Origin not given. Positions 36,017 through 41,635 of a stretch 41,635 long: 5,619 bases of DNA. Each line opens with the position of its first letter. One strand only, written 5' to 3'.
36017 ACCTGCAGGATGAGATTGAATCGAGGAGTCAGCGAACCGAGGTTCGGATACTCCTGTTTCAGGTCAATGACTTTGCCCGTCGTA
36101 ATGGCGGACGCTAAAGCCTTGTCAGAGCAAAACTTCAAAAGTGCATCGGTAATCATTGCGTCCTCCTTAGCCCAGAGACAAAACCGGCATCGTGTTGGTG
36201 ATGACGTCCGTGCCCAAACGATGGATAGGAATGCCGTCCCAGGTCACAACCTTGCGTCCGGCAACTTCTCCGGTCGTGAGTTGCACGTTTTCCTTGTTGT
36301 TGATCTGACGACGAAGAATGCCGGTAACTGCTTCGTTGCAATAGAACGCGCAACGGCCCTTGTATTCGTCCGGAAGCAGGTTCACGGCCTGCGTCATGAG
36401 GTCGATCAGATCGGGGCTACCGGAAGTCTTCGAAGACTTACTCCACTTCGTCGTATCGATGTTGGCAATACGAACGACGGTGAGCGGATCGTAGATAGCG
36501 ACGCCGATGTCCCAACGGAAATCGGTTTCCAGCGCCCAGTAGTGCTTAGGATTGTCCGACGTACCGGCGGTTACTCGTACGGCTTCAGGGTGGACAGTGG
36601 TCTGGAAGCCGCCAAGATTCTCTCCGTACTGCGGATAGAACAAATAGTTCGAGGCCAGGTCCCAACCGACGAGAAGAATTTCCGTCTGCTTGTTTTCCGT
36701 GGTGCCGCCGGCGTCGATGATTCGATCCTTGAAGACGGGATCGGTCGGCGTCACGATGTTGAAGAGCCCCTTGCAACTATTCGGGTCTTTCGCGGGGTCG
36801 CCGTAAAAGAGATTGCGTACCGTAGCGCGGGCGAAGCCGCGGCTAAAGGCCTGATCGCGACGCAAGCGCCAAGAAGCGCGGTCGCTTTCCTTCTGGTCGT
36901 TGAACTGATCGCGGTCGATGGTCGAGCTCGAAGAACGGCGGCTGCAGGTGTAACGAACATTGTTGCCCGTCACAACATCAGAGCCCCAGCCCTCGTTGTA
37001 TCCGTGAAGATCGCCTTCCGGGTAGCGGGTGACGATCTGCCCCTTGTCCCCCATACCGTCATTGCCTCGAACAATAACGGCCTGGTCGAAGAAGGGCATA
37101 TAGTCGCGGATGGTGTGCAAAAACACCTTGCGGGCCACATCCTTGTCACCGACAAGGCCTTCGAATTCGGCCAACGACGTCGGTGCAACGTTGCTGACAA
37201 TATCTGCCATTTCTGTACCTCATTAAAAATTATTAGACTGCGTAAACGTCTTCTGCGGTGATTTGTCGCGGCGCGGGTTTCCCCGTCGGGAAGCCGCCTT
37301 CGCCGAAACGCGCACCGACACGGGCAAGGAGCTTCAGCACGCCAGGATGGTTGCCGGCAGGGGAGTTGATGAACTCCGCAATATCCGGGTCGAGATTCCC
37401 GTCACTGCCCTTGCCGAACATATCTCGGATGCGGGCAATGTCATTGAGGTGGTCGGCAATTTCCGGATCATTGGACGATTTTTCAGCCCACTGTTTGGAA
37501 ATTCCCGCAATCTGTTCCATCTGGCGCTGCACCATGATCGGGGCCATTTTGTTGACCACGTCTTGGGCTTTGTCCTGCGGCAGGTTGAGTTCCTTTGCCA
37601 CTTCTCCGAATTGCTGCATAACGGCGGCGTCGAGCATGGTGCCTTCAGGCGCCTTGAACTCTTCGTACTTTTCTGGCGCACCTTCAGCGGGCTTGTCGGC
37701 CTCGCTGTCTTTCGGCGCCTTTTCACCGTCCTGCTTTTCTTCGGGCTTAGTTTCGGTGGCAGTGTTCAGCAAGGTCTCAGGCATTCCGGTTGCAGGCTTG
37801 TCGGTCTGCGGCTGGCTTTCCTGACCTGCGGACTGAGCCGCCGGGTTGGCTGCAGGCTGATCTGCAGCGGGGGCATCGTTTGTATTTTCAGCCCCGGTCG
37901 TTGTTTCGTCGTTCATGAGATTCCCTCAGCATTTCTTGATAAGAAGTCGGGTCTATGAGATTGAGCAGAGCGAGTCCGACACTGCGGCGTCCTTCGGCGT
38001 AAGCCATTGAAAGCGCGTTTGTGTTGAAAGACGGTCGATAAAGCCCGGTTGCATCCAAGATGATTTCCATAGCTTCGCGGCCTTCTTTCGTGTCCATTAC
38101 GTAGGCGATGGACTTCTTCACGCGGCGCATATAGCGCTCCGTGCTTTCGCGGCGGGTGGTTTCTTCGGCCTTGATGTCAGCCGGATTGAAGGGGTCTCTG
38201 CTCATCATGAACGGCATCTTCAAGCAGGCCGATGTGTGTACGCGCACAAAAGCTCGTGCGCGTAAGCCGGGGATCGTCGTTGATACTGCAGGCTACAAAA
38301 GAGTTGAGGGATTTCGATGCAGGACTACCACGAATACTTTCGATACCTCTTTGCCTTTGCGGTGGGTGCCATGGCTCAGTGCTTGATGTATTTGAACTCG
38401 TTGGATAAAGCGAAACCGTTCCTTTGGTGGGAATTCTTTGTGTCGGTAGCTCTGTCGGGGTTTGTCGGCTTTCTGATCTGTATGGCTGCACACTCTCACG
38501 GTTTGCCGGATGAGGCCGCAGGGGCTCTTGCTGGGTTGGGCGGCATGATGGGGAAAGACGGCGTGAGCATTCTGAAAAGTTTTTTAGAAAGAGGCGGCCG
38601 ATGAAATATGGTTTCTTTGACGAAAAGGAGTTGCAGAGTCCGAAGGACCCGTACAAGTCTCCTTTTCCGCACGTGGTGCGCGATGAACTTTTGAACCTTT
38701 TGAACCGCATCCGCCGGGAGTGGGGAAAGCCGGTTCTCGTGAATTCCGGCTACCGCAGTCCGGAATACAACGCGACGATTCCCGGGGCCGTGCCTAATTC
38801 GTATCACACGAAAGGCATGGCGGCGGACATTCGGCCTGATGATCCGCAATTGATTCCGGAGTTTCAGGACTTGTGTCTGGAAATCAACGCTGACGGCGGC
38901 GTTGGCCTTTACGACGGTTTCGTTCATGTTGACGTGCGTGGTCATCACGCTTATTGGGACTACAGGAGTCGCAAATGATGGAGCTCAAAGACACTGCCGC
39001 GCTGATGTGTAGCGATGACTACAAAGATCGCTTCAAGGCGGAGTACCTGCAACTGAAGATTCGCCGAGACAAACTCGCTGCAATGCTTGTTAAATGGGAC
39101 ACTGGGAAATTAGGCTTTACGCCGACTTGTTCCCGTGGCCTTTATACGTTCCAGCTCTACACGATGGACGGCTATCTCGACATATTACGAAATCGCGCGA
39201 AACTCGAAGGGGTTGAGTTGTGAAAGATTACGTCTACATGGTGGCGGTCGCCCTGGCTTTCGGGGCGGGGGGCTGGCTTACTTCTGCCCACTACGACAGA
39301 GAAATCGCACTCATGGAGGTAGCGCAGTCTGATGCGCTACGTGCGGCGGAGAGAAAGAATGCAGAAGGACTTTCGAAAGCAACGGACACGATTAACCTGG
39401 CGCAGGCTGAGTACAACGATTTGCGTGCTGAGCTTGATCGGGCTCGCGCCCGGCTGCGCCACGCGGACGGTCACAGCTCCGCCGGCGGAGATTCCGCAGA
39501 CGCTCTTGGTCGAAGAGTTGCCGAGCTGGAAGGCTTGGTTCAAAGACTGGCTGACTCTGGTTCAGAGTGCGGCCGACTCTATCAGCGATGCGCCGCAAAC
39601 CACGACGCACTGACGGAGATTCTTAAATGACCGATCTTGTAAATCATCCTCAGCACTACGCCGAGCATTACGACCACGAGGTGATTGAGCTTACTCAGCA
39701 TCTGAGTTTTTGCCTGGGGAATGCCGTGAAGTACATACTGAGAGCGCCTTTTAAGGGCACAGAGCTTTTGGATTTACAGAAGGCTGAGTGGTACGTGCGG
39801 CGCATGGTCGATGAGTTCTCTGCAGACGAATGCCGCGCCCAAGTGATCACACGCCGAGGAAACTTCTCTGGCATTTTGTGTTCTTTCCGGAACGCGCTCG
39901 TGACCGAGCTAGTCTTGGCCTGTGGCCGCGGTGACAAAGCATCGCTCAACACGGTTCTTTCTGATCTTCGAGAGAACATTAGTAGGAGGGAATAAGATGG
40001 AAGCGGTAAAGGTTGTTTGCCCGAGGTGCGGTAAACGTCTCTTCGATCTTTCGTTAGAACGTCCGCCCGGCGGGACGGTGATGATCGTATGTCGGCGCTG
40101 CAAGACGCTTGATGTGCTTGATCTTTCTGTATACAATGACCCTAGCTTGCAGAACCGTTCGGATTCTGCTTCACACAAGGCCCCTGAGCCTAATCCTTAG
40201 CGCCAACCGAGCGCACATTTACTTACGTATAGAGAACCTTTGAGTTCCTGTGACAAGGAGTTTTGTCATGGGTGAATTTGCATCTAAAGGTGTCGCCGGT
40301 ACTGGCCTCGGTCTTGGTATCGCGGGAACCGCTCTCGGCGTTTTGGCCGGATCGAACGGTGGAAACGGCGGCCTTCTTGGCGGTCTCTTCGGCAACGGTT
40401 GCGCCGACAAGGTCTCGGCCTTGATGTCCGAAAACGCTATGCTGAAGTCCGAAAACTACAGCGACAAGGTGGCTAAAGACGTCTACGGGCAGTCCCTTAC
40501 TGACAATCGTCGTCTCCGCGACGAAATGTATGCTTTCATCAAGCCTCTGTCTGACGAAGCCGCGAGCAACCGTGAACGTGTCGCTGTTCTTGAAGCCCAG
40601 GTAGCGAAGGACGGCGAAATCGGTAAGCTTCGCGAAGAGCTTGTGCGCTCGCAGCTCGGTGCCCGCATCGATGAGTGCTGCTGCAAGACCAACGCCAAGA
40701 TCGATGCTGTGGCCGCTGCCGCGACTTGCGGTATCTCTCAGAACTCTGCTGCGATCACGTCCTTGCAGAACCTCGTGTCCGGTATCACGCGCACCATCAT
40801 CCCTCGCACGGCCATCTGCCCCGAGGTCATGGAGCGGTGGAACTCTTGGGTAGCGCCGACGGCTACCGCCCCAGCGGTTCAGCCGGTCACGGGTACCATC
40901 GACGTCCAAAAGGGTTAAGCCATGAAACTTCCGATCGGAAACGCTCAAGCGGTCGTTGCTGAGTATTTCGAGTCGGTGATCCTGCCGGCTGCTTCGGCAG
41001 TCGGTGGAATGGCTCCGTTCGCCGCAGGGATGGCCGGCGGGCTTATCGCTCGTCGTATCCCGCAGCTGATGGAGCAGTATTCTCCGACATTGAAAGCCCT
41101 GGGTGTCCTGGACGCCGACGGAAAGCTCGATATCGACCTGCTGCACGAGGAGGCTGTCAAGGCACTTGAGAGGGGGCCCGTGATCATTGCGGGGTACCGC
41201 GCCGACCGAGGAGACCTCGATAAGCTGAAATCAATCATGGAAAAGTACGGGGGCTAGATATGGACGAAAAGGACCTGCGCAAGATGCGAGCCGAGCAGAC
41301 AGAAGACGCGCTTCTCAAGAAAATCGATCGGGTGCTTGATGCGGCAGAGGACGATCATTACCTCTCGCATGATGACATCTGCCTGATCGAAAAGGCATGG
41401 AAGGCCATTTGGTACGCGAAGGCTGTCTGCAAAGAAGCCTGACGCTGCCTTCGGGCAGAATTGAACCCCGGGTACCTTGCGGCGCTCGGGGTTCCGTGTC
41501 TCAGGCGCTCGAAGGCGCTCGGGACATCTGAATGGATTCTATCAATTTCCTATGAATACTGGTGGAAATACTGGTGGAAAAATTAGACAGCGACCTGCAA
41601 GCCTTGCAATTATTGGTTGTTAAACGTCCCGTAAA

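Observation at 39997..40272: Mu Com-like zinc finger followed by a hairpin that locks the start codon of a non-mom gene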

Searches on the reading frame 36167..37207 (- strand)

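Call 55: search_protein_families(library=pfam, proteins=[window:36167-37207:-], max_evalue=0.001)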
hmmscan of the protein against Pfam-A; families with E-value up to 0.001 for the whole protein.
window:36167-37207:- (346 aa): 1 family
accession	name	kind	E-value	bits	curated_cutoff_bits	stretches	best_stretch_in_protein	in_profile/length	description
PF20911.3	GP7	-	1.5e-55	188.8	27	1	37-339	17-308/313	Major capsid protein GP7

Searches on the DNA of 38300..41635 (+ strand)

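Call 10: search_dna_similar(query=window:38300-41635:+, collection=phages, mode=distant, max_rows=20)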
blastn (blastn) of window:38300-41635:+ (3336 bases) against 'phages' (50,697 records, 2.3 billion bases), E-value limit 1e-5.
Records with a match: 1; places in all: 1; records where one place covers at least 80% of the query: 0.
Best place of each record, by identity: 60-80% 1.
By first word of the organism name: Bacteriophage 1.
By host as written in the record: - 1.
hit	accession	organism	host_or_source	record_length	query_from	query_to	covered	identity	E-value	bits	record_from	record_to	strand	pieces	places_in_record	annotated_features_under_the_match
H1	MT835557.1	Bacteriophage sp.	human fecal samples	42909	1956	2275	10%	70.6%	2e-29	138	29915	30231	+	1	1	record has no annotation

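Call 67: search_rna_families(source=window, start=39800, end=41635, threshold=evalue, max_evalue=1)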
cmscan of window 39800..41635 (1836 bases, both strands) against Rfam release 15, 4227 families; matches with E-value up to 1: 2.
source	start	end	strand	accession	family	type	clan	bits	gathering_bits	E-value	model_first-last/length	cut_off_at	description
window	41146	41204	-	RF02873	AS-traI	Gene; antisense;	-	23.8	99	0.15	1-77/77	no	Antisense to traI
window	41416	41493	+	RF01683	P6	Gene; sRNA;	-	13.9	50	0.61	1-510/510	no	Pseudomonas sRNA P6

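Call 78: search_rna_families(source=L112, start=2200, end=3150, threshold=evalue, max_evalue=0.1)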
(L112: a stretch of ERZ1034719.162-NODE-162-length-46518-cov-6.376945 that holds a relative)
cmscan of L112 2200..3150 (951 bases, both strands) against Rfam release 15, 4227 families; matches with E-value up to 0.1: 1.
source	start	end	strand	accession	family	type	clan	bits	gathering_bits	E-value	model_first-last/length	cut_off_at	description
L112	2875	3083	+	RF00028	Intron_gpI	Intron;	-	41.5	50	5.4e-09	1-253/253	no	Group I catalytic intron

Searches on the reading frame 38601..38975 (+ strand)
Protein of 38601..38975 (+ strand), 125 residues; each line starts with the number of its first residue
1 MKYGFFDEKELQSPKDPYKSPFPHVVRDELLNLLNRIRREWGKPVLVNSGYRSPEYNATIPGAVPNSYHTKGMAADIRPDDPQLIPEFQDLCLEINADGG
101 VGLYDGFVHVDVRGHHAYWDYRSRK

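Call 6: search_protein_families(library=pfam, proteins=[window:38601-38975:+], max_evalue=1)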
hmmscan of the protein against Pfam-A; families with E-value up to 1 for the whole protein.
window:38601-38975:+ (125 aa): 3 families
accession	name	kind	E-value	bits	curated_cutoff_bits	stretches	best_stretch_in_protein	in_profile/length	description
PF08291.16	Peptidase_M15_3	-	1.8e-14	54.2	23.2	1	28-111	26-108/108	Peptidase M15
PF05951.18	Peptidase_M15_2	-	1.1e-09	38.6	27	1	23-113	50-148/153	Bacterial protein of unknown function (DUF882)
PF13539.11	Peptidase_M15_4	-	0.11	13.5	25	1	66-80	6-20/70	D-alanyl-D-alanine carboxypeptidase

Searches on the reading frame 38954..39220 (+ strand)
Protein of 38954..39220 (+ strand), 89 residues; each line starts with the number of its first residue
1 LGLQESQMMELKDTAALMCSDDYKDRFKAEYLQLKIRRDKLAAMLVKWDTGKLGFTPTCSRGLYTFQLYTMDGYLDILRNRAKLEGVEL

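Call 6: search_protein_families(library=pfam, proteins=[window:38954-39220:+], max_evalue=1)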
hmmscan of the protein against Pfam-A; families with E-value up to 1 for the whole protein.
window:38954-39220:+ (89 aa): 2 families
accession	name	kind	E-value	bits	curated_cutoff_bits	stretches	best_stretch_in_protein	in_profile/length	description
PF21825.2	crAss001_48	-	3.6e-18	65.6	24.8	1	22-83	2-60/61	crAss001_48 related protein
PF24908.1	Ig_SIBA-E_2nd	-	0.02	15.5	27.8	1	17-72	20-74/117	Integrin beta-like protein A-E, second Ig-like domain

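Call 8: search_protein_families(library=phrogs, proteins=[window:38954-39220:+], max_evalue=0.1)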
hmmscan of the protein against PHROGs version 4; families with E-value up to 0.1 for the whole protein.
window:38954-39220:+ (89 aa): 2 families
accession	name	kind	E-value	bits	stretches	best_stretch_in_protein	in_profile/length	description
phrog_774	-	unknown function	3.7e-20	73.5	1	4-88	46-128/134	-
phrog_3934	-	unknown function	0.00041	20.7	1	21-83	109-168/336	-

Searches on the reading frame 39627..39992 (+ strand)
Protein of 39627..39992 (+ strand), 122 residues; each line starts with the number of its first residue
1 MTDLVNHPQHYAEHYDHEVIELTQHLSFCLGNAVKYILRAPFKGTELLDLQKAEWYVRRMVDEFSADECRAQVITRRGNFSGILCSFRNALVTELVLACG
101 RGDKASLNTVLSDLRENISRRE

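Call 6: search_protein_families(library=pfam, proteins=[window:39627-39992:+], max_evalue=1)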
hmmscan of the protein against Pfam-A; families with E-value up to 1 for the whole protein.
window:39627-39992:+ (122 aa): 1 family
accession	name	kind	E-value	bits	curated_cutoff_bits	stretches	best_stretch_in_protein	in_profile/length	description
PF11753.13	DUF3310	-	6.3e-16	58.6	24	1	5-57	1-59/60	Protein of unknwon function (DUF3310)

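Call 8: search_protein_families(library=phrogs, proteins=[window:39627-39992:+], max_evalue=0.1)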
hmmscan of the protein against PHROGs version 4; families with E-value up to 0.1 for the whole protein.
window:39627-39992:+ (122 aa): 23 families
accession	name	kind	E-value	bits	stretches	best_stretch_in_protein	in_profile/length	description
phrog_11324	-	other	1.1e-23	85.3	1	2-70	8-77/139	nucleotide kinase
phrog_236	-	other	1.6e-21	78.4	1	1-68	237-309/431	nucleotide kinase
phrog_1689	-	other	5.8e-17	63.4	1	2-68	164-238/243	nucleotide kinase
phrog_13649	-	unknown function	1.6e-14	55.1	1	2-60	3-62/127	-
phrog_2781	-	unknown function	1.8e-13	52.2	1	2-62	174-242/253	-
phrog_18538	-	unknown function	2.6e-12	48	1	1-67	1-74/159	-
phrog_4897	-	other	7.9e-12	46.7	1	1-66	111-182/186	kinase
phrog_4472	-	other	1.1e-11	45.5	1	2-72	11-87/100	nucleotide kinase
phrog_4943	-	unknown function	1.2e-11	46.3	1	3-61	89-156/166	-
phrog_2387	-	other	5e-11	44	1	1-66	1-73/147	nucleotide kinase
phrog_4824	-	unknown function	9.4e-11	42.8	1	7-63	8-62/128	-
phrog_32366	-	unknown function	1.5e-10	42.2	1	3-61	7-66/170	-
phrog_26005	-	unknown function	4e-10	40.6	1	3-60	242-302/310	-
phrog_5839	-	unknown function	1.2e-09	39.2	1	3-64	6-67/128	-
phrog_25460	-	unknown function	9.6e-09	36.1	1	7-63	79-139/144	-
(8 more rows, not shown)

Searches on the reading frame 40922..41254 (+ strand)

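Call 6: search_protein_families(library=pfam, proteins=[window:40922-41254:+], max_evalue=1)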
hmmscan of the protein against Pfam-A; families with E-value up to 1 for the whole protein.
window:40922-41254:+ (111 aa): 3 families
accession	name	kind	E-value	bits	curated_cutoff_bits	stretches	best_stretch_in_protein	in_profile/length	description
PF17396.8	DUF1611_N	-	0.15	12.8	22.6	1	52-110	29-86/95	Domain of unknown function (DUF1611_N) Rossmann-like domain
PF24548.1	EF_EFCAB10_C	-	0.18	11.9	32.5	1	51-70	21-40/60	EFCAB10, C-terminal EF-hand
PF11303.13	DUF3105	-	0.24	11.9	25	1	73-107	36-71/130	Protein of unknown function (DUF3105)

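Call 8: search_protein_families(library=phrogs, proteins=[window:40922-41254:+], max_evalue=0.1)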
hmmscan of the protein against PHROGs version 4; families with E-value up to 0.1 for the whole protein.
window:40922-41254:+ (111 aa): 0 families

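Call 9: search_protein_families(library=ncbifam, proteins=[window:40922-41254:+], max_evalue=1)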
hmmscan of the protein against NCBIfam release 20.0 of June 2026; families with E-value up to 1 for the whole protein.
window:40922-41254:+ (111 aa): 0 families

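Call 57: search_protein_families(library=padloc, proteins=[window:40922-41254:+], max_evalue=1)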
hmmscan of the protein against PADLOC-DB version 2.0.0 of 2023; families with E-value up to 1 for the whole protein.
window:40922-41254:+ (111 aa): 0 families

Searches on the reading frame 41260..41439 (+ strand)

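Call 6: search_protein_families(library=pfam, proteins=[window:41260-41439:+], max_evalue=1)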
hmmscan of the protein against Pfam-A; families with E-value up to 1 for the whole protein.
window:41260-41439:+ (60 aa): 1 family
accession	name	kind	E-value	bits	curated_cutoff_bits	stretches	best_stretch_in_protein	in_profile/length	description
PF08891.16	YfcL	-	0.017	15.9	25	1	9-49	42-80/83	YfcL protein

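Call 8: search_protein_families(library=phrogs, proteins=[window:41260-41439:+], max_evalue=0.1)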
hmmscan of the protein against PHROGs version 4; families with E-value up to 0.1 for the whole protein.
window:41260-41439:+ (60 aa): 0 families

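Call 9: search_protein_families(library=ncbifam, proteins=[window:41260-41439:+], max_evalue=1)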
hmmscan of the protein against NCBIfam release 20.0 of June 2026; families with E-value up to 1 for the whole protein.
window:41260-41439:+ (60 aa): 0 families

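Call 57: search_protein_families(library=padloc, proteins=[window:41260-41439:+], max_evalue=1)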
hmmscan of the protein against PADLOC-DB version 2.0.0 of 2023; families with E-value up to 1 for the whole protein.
window:41260-41439:+ (60 aa): 0 families
